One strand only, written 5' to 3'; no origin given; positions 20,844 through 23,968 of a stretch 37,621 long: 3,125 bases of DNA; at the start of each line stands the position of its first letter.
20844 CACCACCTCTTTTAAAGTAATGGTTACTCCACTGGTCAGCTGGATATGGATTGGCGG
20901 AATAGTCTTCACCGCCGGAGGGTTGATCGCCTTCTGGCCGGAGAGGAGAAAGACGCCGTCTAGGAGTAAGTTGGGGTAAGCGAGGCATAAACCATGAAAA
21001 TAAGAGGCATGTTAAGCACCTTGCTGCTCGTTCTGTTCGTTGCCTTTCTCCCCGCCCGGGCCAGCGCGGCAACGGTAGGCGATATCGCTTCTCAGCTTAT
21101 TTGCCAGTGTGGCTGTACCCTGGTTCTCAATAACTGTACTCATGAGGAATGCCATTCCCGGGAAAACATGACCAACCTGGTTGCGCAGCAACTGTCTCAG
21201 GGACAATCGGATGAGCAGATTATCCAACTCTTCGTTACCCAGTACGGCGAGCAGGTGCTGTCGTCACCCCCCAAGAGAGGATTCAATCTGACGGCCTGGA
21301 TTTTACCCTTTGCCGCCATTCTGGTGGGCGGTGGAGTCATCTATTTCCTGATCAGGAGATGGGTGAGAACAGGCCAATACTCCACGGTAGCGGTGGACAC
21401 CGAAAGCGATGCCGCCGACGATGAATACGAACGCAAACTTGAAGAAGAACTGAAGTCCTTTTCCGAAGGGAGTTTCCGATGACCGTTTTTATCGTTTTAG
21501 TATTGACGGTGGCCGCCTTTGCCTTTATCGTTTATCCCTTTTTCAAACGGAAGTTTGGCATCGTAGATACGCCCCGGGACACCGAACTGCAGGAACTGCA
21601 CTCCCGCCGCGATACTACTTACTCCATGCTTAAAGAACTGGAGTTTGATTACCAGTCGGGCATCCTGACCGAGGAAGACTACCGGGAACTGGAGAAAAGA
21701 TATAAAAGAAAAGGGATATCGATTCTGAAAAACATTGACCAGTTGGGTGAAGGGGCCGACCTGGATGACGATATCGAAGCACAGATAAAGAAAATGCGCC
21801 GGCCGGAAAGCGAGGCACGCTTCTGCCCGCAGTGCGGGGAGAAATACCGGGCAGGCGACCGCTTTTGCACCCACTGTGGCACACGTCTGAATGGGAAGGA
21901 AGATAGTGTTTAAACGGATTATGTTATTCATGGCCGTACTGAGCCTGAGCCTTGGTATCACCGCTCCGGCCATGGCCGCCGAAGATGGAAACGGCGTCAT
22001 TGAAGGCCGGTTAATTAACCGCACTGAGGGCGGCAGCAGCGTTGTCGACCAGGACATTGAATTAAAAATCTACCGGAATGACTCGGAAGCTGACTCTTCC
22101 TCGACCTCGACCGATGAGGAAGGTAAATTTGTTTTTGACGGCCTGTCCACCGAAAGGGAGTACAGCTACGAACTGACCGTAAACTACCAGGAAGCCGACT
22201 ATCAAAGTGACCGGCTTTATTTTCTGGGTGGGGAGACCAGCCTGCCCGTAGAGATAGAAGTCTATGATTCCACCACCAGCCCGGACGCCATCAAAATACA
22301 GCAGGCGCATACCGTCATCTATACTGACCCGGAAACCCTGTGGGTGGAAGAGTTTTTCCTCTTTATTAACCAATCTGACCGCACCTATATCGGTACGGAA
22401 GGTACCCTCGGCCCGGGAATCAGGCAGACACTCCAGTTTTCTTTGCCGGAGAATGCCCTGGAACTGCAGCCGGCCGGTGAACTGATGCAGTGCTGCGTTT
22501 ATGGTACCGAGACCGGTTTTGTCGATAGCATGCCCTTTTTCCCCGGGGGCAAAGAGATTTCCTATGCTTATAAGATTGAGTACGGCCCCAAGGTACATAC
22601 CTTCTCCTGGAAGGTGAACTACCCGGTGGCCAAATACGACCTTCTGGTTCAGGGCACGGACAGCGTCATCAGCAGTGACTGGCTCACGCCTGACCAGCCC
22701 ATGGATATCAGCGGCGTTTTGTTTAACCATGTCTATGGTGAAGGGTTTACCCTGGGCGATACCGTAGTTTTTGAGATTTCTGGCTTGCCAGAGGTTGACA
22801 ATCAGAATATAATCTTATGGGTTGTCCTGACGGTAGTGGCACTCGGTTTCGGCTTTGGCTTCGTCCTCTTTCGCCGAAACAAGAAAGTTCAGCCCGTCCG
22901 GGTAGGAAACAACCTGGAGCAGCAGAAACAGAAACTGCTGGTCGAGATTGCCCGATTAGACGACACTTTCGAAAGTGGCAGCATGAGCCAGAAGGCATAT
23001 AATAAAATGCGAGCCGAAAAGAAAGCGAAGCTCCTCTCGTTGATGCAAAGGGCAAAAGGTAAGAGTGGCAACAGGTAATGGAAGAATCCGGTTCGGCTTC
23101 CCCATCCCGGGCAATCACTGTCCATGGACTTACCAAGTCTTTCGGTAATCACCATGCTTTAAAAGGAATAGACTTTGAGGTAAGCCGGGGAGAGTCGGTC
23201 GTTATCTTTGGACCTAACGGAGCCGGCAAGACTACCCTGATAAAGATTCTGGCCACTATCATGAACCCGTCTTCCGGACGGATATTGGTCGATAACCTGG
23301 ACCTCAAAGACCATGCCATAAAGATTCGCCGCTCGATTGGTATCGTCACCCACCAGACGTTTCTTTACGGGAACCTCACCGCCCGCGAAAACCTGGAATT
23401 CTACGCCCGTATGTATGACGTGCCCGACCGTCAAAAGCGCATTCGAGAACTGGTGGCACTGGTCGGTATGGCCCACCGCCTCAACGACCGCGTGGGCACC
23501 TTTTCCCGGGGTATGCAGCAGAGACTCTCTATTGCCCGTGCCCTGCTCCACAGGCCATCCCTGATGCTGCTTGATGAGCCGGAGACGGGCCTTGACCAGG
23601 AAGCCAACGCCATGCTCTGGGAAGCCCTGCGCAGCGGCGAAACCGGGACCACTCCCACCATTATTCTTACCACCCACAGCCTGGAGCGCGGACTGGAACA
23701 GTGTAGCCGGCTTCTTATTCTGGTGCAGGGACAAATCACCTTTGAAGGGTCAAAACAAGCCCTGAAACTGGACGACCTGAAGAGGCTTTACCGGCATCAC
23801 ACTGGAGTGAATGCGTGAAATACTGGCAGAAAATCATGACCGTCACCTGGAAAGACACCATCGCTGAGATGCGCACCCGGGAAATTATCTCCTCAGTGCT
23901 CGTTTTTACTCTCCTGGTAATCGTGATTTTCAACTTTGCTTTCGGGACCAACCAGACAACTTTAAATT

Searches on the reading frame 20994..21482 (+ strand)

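Call 18: search_protein_families(library=pfam, proteins=[window:20994-21482:+], max_evalue=0.001)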
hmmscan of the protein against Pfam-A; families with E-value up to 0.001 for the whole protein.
window:20994-21482:+ (162 aa): 1 family
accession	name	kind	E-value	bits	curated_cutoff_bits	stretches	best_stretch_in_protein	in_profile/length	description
PF03918.19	CcmH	-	2.2e-19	69.6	25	1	24-137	25-130/143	Cytochrome C biogenesis protein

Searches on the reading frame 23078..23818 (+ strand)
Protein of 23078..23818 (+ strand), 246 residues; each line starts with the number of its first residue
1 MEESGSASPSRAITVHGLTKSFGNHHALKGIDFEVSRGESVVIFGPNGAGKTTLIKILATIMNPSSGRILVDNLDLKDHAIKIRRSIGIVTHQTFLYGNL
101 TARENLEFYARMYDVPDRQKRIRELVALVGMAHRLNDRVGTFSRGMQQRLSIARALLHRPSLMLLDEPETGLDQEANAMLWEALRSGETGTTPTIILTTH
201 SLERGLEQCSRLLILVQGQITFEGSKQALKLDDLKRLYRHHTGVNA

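Call 18: search_protein_families(library=pfam, proteins=[window:23078-23818:+], max_evalue=0.001)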
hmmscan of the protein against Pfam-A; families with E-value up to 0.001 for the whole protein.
window:23078-23818:+ (246 aa): 9 families
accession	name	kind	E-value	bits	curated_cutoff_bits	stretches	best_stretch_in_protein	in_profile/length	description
PF00005.33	ABC_tran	-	4.1e-35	121.8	25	1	28-168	1-135/137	ABC transporter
PF13304.12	AAA_21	-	6.6e-14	53.1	27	2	136-202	232-300/304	AAA domain, putative AbiEii toxin, Type IV TA system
PF13175.12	AAA_15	-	1.2e-06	28.8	32.1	0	40-79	25-68/374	AAA ATPase domain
PF13476.12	AAA_23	-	1.9e-06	29.1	27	1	21-66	6-47/201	AAA domain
PF13555.12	AAA_29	-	3e-05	24.1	27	1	24-66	8-50/61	P-loop containing region of AAA domain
PF13401.12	AAA_22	-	0.00016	22.4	27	1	39-179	6-103/130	AAA domain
PF13191.12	AAA_16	-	0.00032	21.7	32.6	1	36-168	20-141/167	AAA ATPase domain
PF00004.35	AAA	-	0.00043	21.2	21.2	0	41-72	1-32/131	ATPase family associated with various cellular activities (AAA)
PF02463.25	SMC_N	-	0.00079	19.3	40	0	39-58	25-44/220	RecF/RecN/SMC N terminal domain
